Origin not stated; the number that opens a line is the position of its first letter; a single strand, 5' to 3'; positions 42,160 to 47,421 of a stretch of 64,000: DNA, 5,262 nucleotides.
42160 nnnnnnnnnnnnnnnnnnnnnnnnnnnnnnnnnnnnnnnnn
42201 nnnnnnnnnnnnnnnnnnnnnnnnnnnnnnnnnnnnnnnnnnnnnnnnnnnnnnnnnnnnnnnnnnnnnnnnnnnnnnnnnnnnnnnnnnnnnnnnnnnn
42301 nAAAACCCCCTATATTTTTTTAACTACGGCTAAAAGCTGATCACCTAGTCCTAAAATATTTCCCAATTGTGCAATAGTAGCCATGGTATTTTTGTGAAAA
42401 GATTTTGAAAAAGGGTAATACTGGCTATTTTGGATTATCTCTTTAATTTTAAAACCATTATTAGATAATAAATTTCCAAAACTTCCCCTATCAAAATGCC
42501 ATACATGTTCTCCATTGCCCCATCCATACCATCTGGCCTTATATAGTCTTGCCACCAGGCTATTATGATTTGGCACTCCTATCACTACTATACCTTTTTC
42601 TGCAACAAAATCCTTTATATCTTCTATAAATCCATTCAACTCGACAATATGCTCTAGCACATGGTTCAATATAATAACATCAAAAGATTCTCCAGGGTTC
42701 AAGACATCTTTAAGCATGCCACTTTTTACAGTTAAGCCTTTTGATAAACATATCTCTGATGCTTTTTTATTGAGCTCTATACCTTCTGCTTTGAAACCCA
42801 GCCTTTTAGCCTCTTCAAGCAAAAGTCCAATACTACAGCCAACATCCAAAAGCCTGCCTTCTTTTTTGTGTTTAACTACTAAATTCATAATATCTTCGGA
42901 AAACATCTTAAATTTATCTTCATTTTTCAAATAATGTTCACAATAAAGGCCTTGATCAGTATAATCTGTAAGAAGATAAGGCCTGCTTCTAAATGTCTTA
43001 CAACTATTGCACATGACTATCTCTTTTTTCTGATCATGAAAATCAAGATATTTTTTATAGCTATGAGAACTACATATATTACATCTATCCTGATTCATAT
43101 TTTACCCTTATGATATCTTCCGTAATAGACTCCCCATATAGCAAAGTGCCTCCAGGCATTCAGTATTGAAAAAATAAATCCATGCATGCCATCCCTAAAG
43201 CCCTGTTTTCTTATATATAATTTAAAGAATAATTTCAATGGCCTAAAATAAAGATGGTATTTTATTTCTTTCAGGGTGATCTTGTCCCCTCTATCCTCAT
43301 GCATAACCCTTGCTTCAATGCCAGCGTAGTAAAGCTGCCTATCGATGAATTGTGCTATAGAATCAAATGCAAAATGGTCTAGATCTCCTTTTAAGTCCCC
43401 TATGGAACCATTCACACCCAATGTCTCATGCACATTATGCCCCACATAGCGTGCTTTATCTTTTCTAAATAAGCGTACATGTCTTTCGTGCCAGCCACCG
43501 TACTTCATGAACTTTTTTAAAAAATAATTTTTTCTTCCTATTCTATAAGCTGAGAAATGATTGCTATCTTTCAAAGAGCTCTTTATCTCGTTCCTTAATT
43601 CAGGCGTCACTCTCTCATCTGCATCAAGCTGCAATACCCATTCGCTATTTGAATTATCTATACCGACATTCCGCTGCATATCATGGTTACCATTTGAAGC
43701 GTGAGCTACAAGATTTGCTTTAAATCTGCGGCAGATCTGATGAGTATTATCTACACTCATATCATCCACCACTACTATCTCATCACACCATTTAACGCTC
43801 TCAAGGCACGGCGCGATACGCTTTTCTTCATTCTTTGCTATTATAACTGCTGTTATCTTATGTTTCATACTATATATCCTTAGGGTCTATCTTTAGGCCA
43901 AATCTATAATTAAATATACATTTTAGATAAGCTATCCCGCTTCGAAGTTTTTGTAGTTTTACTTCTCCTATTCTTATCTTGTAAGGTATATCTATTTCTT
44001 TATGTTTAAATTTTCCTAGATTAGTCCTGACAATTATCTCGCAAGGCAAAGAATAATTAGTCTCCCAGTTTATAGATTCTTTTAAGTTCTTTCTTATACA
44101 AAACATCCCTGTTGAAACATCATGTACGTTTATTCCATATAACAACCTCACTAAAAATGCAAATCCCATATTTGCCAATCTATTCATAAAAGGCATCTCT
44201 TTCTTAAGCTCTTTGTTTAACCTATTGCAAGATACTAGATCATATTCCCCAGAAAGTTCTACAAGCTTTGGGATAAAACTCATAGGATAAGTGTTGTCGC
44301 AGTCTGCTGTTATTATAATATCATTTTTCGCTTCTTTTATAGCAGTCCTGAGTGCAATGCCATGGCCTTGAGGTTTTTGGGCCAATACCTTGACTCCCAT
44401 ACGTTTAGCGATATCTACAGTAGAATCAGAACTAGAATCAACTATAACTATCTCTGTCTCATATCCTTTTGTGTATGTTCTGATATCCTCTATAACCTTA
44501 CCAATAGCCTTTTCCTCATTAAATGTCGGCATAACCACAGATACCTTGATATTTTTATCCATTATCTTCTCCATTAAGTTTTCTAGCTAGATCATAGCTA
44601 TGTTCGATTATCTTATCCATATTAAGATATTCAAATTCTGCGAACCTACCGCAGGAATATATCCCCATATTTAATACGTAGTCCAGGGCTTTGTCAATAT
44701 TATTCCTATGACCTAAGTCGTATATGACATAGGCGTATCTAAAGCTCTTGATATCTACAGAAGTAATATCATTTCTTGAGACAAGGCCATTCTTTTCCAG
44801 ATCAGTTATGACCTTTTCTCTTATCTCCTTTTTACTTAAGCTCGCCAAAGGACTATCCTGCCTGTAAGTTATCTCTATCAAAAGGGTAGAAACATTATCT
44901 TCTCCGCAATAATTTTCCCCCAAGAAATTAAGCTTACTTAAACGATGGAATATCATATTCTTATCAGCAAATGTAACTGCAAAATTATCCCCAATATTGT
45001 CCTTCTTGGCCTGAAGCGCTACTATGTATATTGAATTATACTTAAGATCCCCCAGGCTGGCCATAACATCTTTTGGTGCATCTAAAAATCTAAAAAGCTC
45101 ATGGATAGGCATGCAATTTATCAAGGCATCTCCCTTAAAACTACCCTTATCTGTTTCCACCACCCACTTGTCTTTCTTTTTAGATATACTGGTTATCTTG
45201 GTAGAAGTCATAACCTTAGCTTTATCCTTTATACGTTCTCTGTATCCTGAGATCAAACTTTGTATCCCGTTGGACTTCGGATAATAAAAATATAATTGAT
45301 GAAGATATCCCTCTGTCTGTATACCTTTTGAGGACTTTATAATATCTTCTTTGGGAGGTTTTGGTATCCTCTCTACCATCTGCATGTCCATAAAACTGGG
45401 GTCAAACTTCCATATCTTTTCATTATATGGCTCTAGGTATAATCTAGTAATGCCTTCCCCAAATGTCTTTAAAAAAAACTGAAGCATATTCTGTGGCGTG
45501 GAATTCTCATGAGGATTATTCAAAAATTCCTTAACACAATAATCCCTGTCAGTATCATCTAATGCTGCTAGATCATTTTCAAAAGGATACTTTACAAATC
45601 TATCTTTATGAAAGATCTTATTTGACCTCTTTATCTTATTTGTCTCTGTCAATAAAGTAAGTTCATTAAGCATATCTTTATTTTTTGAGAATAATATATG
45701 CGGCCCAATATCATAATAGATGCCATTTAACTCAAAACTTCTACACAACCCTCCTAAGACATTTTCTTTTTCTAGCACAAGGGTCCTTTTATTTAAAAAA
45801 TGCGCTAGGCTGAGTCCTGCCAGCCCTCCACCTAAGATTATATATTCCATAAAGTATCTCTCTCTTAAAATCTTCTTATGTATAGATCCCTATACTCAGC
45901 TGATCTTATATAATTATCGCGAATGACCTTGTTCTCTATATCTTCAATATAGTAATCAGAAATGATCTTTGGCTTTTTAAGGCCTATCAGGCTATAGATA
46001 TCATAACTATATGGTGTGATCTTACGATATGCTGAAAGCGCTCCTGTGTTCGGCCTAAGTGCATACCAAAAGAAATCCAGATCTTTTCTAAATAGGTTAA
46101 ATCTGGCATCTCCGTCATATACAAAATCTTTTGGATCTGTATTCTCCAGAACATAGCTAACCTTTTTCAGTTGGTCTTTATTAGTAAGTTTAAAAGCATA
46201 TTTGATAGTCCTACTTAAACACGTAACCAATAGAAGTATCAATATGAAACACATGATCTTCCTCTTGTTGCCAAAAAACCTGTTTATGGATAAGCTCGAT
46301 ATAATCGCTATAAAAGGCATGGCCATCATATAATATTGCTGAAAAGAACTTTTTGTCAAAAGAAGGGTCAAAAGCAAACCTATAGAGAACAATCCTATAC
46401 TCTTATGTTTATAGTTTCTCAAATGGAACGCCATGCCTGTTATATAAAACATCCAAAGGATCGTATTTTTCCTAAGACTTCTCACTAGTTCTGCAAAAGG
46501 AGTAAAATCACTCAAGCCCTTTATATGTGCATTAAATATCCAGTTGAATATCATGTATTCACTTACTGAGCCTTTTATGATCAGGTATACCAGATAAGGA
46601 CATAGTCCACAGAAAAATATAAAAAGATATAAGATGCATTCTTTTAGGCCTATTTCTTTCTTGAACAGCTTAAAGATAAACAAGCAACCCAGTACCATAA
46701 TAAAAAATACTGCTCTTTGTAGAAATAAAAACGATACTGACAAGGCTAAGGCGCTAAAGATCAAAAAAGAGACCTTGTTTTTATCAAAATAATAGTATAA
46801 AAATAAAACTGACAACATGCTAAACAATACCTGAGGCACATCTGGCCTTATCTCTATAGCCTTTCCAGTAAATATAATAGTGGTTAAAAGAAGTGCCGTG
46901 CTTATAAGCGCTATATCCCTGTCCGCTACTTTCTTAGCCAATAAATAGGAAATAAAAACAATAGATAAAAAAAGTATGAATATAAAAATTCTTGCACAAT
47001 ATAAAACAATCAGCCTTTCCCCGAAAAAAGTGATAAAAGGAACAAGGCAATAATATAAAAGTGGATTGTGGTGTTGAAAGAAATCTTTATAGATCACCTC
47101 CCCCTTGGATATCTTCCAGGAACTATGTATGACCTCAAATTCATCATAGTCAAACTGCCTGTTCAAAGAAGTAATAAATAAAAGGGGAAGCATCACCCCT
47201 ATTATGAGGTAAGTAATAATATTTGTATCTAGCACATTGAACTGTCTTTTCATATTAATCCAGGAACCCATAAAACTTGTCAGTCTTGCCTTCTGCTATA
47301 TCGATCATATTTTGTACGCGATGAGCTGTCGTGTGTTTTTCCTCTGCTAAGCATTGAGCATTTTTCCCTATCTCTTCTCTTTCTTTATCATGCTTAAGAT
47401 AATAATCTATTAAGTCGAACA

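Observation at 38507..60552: GC-rich ~100-nt hairpin repeat family with compensatory base changes; inverted copies bracket the HEXXH gene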

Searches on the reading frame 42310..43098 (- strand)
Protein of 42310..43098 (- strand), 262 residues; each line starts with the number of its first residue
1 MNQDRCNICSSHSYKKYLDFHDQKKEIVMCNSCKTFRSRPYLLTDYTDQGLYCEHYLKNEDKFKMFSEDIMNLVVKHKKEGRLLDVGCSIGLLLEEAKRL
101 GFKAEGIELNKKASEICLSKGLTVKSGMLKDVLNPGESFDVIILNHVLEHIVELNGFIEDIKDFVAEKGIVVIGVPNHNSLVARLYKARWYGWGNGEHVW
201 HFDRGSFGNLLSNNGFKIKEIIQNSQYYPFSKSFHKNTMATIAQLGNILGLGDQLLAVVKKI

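Call 91: search_protein_families(library=pfam, proteins=[window:42310-43098:-], max_evalue=0.000001)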
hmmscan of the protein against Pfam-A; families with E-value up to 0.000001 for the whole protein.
window:42310-43098:- (262 aa): 4 families
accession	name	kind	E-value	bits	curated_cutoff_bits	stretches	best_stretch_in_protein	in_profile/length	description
PF13489.12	Methyltransf_23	-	3.6e-24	85.8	27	1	68-219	11-162/164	Methyltransferase domain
PF07021.18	MetW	-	1.5e-09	38.2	21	1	78-179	12-113/193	Methionine biosynthesis protein MetW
PF08241.18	Methyltransf_11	-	3.8e-09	37.5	21.2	1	84-173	1-95/95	Methyltransferase domain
PF13847.12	Methyltransf_31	-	7.6e-08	32.6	27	1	78-186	2-123/145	Methyltransferase domain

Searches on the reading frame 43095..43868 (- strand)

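Call 91: search_protein_families(library=pfam, proteins=[window:43095-43868:-], max_evalue=0.000001)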
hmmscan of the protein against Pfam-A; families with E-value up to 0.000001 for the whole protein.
window:43095-43868:- (257 aa): 1 family
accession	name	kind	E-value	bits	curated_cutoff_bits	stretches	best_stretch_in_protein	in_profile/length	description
PF00535.33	Glycos_transf_2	-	2.2e-17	64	23.3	1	7-143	2-146/168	Glycosyl transferase family 2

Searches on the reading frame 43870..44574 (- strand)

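Call 91: search_protein_families(library=pfam, proteins=[window:43870-44574:-], max_evalue=0.000001)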
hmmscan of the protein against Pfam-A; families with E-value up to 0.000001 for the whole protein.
window:43870-44574:- (234 aa): 1 family
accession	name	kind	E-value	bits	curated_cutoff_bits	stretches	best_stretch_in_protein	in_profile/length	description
PF00535.33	Glycos_transf_2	-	1.2e-25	90.9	23.3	1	12-164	1-163/168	Glycosyl transferase family 2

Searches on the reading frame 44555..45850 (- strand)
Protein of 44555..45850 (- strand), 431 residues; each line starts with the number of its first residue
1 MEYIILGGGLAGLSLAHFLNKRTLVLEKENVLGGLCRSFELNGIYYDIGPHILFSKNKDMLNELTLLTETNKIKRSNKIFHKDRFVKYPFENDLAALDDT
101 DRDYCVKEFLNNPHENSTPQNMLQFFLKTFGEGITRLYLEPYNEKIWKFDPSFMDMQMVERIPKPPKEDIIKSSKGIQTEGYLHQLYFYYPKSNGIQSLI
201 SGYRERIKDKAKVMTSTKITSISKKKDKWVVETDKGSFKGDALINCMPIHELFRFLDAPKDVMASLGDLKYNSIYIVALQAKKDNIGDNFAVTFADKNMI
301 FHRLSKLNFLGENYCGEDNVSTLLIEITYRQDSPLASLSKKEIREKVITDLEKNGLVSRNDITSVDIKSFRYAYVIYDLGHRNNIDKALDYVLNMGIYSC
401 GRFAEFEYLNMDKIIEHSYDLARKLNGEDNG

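Call 91: search_protein_families(library=pfam, proteins=[window:44555-45850:-], max_evalue=0.000001)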
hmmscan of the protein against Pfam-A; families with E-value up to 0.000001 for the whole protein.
window:44555-45850:- (431 aa): 3 families
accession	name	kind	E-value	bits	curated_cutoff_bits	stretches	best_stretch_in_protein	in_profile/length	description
PF01593.30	Amino_oxidase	-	6.7e-14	52.4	19.8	1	10-353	1-363/443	Flavin containing amine oxidoreductase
PF13450.12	NAD_binding_8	-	3.3e-13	50.1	21.9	1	5-61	1-65/68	NAD(P)-binding Rossmann-like domain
PF01266.30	DAO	-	8.5e-07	29.2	27.9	0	3-33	2-35/353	FAD dependent oxidoreductase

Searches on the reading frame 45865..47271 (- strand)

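Call 91: search_protein_families(library=pfam, proteins=[window:45865-47271:-], max_evalue=0.000001)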
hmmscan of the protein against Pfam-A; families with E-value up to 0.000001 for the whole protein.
window:45865-47271:- (468 aa): 1 family
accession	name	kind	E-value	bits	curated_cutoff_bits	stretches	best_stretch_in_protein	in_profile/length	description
PF13231.12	PMT_2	-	9.7e-10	39.3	26.1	1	68-222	2-150/160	Dolichyl-phosphate-mannose-protein mannosyltransferase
